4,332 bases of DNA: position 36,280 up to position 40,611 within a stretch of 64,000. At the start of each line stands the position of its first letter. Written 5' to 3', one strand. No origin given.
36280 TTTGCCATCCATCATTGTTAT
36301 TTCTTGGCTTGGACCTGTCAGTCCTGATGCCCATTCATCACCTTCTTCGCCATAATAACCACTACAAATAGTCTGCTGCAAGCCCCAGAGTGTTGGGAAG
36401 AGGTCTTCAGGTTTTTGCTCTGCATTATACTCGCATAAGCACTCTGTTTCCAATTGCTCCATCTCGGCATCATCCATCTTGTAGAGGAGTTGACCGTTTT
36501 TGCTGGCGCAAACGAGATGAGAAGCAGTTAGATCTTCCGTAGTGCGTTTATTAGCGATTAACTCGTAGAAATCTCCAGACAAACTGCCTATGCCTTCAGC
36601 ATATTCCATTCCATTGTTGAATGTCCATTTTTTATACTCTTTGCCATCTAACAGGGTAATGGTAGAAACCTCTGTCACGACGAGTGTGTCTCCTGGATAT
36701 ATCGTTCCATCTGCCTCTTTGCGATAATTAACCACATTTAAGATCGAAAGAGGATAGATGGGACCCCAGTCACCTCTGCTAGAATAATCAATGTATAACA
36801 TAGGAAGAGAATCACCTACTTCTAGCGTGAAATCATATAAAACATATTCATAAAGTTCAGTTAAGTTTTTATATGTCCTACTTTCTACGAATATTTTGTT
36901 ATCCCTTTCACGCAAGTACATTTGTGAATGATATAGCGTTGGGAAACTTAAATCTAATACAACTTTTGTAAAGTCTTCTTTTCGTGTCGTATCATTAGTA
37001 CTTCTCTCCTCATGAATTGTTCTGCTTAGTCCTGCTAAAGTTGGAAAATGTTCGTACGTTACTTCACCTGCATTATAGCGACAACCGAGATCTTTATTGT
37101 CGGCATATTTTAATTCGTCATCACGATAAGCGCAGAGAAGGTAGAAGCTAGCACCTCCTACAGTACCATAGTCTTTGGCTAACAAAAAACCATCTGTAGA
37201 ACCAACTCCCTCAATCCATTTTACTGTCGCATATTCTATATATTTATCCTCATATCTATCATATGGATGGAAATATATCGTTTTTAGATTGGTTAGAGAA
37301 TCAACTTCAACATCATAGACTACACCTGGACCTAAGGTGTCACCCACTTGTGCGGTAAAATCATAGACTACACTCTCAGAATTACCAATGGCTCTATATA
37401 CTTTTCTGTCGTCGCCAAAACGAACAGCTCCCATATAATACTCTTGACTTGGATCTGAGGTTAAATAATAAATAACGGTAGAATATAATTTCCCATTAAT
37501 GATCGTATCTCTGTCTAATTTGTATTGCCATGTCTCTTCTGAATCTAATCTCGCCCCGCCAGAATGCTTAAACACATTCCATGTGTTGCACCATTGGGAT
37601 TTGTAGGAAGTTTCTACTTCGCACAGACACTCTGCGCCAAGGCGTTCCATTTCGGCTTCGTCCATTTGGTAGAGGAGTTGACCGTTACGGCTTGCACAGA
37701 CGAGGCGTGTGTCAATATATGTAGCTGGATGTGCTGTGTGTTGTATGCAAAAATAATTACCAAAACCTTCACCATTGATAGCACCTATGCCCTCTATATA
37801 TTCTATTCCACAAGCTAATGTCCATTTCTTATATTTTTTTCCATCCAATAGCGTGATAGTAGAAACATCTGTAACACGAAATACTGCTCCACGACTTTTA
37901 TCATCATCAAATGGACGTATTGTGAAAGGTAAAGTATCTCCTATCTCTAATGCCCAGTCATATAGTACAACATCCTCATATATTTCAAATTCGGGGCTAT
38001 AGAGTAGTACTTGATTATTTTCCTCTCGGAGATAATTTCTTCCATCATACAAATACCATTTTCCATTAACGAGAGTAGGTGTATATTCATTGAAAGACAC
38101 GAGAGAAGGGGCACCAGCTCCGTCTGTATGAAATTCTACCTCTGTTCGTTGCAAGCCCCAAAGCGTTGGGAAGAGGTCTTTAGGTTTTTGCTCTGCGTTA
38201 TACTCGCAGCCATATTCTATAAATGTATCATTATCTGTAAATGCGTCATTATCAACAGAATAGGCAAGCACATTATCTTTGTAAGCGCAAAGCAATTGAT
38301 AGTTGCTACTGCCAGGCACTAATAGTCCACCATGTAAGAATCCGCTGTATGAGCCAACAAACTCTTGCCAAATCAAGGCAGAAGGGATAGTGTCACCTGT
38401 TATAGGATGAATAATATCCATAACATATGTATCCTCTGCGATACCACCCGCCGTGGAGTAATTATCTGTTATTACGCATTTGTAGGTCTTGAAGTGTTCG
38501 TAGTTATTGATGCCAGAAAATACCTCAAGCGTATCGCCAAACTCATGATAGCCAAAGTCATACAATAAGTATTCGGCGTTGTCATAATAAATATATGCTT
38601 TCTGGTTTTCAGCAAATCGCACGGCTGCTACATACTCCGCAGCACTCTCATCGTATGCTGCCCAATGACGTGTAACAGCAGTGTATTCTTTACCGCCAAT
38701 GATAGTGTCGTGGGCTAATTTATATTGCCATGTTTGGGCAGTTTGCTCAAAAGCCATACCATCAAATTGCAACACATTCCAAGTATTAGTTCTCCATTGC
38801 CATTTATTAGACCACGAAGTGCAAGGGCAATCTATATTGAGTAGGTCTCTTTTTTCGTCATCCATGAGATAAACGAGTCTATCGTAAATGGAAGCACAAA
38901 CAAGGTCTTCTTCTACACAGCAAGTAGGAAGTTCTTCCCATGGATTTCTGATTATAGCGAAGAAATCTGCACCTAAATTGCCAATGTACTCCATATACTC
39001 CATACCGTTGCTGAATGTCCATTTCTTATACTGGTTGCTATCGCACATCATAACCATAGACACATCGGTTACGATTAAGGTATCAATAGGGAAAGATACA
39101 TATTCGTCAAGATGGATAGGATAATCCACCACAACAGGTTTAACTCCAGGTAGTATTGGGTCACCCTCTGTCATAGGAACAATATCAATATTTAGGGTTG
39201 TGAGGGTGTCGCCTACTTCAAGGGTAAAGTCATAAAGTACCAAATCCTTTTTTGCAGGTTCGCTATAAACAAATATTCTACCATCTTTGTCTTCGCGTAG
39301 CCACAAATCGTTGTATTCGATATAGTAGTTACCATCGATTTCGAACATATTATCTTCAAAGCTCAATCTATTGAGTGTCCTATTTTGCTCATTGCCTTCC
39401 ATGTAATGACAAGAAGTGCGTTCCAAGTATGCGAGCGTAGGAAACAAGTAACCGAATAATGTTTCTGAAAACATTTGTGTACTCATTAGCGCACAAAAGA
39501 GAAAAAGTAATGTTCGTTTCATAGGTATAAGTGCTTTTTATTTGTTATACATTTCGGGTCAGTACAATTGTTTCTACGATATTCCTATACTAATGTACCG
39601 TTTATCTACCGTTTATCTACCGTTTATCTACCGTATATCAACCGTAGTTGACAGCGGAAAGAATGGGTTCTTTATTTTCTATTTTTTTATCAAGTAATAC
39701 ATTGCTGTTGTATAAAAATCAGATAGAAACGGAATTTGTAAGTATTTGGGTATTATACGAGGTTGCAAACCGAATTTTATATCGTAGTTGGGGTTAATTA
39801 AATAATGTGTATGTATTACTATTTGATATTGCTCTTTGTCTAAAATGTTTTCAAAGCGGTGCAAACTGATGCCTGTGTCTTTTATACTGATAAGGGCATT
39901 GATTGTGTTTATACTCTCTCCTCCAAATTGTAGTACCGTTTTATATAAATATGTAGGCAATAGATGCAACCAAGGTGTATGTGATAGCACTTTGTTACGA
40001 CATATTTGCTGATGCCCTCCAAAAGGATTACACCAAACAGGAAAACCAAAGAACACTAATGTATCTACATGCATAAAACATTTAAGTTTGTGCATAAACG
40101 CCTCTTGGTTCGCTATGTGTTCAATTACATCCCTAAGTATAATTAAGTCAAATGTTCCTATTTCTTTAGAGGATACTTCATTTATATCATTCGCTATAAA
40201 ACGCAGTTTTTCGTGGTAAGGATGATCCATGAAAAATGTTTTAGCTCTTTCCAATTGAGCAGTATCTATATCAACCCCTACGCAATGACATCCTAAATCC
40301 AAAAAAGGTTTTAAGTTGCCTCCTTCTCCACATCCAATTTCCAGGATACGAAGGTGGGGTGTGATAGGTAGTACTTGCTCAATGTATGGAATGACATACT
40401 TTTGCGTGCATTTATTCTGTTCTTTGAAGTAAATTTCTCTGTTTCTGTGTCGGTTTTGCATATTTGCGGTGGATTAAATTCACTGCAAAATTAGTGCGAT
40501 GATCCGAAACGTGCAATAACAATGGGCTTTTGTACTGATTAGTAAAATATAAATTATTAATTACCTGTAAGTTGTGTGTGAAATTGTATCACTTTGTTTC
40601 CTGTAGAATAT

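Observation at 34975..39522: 1515-aa secreted protein built from seven copies of an unassigned Cys-containing module (A-B-A-B-A-A-B)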

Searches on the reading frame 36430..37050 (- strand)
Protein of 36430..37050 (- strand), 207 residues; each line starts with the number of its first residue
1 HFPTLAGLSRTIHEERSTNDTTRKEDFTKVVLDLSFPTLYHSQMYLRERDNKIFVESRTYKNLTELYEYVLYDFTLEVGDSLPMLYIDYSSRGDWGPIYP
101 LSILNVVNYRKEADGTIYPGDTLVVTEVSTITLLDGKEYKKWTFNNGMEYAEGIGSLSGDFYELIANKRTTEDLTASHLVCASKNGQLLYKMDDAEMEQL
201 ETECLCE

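Call 27: predict_structure(alignment_id=A1)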
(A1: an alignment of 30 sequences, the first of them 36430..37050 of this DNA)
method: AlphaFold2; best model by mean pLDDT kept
length: 207 residues; sequences in the alignment: 30
mean_pLDDT: 89.4   pTM: 0.84
mean pLDDT of the five models: 89.4, 85.8, 83.0, 79.7, 79.3
residues with pLDDT >= 90: 147; 70-90: 44; 50-70: 13; < 50: 3
segments of 3 or more residues with pLDDT < 50: none
pLDDT, mean of each block of 10 residues (from residue 1): 90 94 93 82 92 86 80 97 92 54 86 92 97 94 96 92 87 90 95 96 93
secondary structure, 60 per line:
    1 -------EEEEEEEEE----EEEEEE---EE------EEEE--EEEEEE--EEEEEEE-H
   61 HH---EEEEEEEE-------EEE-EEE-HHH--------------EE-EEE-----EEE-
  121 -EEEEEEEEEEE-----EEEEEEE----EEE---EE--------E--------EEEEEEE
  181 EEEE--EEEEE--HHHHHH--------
elements in order: E8-16 E21-26 E38-41 E44-49 E52-58 E66-73 E81-83 E85-87 E109-111 E117-119 E122-132 E138-144 E149-151 E174-184 E187-191 H194-199

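Call 31: fold_search(model_id=the predicted structure, library=pdb)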
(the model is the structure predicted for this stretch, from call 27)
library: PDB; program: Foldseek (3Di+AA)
matches with E <= 10: 584; with E <= 0.001: 0
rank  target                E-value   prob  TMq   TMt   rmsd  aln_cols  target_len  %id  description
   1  5ila_A                4.9e-02  0.18  0.20  0.20  15.6       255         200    7  Deg9 protease domain (released 2017-03-08)
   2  2vdu_D                7.9e-02  0.13  0.14  0.09  19.1       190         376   12  Structure of trm8-trm82, THE YEAST TRNA m7G methylation complex (released 2007-12-18)
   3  1q31_A                1.0e-01  0.08  0.14  0.13  18.8       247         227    7  Crystal Structure of the Tobacco Etch Virus Protease C151A mutant (released 2004-11-02)
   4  5ila_B                1.1e-01  0.08  0.16  0.16  13.2       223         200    9  Deg9 protease domain (released 2017-03-08)
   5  3fa9_A                1.2e-01  0.12  0.17  0.20  14.6       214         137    9  Crystal structure of the apo R132K:Y134F:R111L:L121D mutant of cellular retinoic acid-binding protein II at 1.94 angst (released 2009-10-27)
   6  1r0u                  1.6e-01  0.21  0.20  0.26   9.9       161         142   10  Crystal structure of ywiB protein from Bacillus subtilis (released 2003-12-30)
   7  2ovd                  1.6e-01  0.20  0.18  0.21  11.0       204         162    8  Crystal Structure of Human Complement Protein C8gamma with Laurate (released 2007-05-22)
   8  2vdu_B                1.9e-01  0.10  0.14  0.09  19.0       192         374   12  Structure of trm8-trm82, THE YEAST TRNA m7G methylation complex (released 2007-12-18)
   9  6moq                  2.1e-01  0.11  0.15  0.20  15.0       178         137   11  Crystal Structure of the All-trans Retinal-Bound R111K:Y134F:T54V:R132Q:P39Y:R59Y:L121W Mutant of Human Cellular Retinoi (released 2019-01-09)
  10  3cp3                  2.2e-01  0.08  0.13  0.18  16.4       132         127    9  Crystal structure of conserved protein of unknown function DIP1874 from Corynebacterium diphtheriae (released 2008-04-15)
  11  3fa7_A                2.6e-01  0.10  0.16  0.20  14.9       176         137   11  Crystal structure of the apo R132K:R111L:L121E:R59E mutant of cellular retinoic acid-binding protein II at 1.90 angstr (released 2009-10-27)
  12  6mov                  2.9e-01  0.09  0.16  0.21  14.8       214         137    9  Crystal Structure of the All-trans Retinal bound R111K:Y134F:T54V:R132Q:P39Y:R59Y:L121Q Human Cellular Retinoic Acid Bin (released 2019-01-09)
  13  6noe                  2.9e-01  0.09  0.15  0.20  15.0       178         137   11  Crystal Structure of the All-Trans Retinal-Bound R111K:Y134F:T54V:R132Q:P39Y:R59Y:L121E:I63D Mutant of Human Cellular Re (released 2019-01-30)
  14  9n7y_B                2.9e-01  0.06  0.14  0.14  17.3       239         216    8  BioSAS-TEVp (C151A, core) bound to TEV protease cleavage peptide (released 2025-07-02)
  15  9n7y_A                3.1e-01  0.06  0.14  0.14  18.1       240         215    9  BioSAS-TEVp (C151A, core) bound to TEV protease cleavage peptide (released 2025-07-02)
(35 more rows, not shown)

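Call 74: fold_search(model_id=the predicted structure, library=viral)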
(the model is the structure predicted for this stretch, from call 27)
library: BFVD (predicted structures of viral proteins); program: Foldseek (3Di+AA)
matches with E <= 10: 703; with E <= 0.001: 0
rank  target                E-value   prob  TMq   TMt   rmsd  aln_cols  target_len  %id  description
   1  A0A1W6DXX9            9.0e-02  0.14  0.12  0.17  18.7       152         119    8  Uncharacterized protein [Aeromonas phage phiA8-29]
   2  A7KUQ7                1.1e-01  0.11  0.16  0.06  17.9       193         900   12  (no name in the UniProt tables at hand)
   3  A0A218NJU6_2          1.2e-01  0.09  0.18  0.06  19.0       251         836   10  Putative non-structural protein [Picornavirales N_OV_064]
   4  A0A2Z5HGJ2            1.5e-01  0.14  0.16  0.11  18.1       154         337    9  (no name in the UniProt tables at hand)
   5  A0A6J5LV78            1.7e-01  0.07  0.11  0.16  18.4       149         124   11  Uncharacterized protein [uncultured Caudovirales phage]
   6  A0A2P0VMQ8            1.9e-01  0.06  0.14  0.09  19.6       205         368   12  Putative concanavalin A-like lectin/glucanase domain-containing protein [Tetraselmis virus 1]
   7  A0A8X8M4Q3            2.1e-01  0.06  0.12  0.04  18.3       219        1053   10  (no name in the UniProt tables at hand)
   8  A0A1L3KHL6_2          2.2e-01  0.08  0.16  0.05  16.5       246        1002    7  (no name in the UniProt tables at hand)
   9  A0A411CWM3            2.4e-01  0.08  0.13  0.07  16.7       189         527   13  (no name in the UniProt tables at hand)
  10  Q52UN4                2.4e-01  0.04  0.10  0.03  24.9       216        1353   10  DNA-directed DNA polymerase [Cyprinid herpesvirus 1]
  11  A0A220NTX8            2.6e-01  0.08  0.15  0.08  17.6       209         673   12  Uncharacterized protein [Escherichia phage V18]
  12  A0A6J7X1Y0            2.7e-01  0.10  0.13  0.19  19.3       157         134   12  Tail tube protein [uncultured Caudovirales phage]
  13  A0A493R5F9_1          2.7e-01  0.08  0.12  0.03  18.4       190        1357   12  Pp1a [Alphacoronavirus UKRn3]
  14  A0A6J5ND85            2.9e-01  0.13  0.15  0.21  19.6       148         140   11  Uncharacterized protein [uncultured Caudovirales phage]
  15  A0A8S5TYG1            3.2e-01  0.09  0.10  0.08  14.6       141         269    9  Uncharacterized protein [Myoviridae sp. ctPkm1]
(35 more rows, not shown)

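Call 76: search_solved_structures(query=A1, max_evalue=10)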
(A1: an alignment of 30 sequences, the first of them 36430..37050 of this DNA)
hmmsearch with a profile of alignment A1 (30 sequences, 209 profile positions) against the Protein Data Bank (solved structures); distinct sequences matched with E-value up to 10: 0.

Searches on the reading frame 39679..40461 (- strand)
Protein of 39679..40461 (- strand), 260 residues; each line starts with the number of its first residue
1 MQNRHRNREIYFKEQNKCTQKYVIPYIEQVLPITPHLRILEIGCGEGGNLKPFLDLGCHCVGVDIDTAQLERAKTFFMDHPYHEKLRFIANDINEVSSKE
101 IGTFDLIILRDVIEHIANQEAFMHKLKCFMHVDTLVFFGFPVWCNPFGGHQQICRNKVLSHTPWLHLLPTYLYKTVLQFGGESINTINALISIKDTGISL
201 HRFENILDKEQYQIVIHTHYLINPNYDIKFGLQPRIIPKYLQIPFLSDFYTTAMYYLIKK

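Call 19: search_protein_families(library=pfam, proteins=[window:39679-40461:-], max_evalue=0.001)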
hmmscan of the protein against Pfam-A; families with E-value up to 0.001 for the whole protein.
window:39679-40461:- (260 aa): 7 families
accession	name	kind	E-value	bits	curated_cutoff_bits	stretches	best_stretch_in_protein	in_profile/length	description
PF13489.12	Methyltransf_23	-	1.8e-14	54.2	27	1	23-138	9-116/164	Methyltransferase domain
PF08242.18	Methyltransf_12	-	1.1e-13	52.1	30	1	40-126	1-88/98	Methyltransferase domain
PF08241.18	Methyltransf_11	-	2.2e-13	51.1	21.2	1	40-126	1-83/95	Methyltransferase domain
PF13649.12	Methyltransf_25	-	1.2e-12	48.8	27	1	39-125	1-88/97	Methyltransferase domain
PF13847.12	Methyltransf_31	-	1.4e-12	48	27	1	34-134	2-105/145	Methyltransferase domain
PF02353.26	CMAS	-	0.00019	21.3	27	1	20-135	47-161/273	Mycolic acid cyclopropane synthetase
PF03291.22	mRNA_G-N7_MeTrfase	-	0.00021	20.9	26.6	1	3-85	28-112/315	mRNA (guanine-N(7))-methyltransferase domain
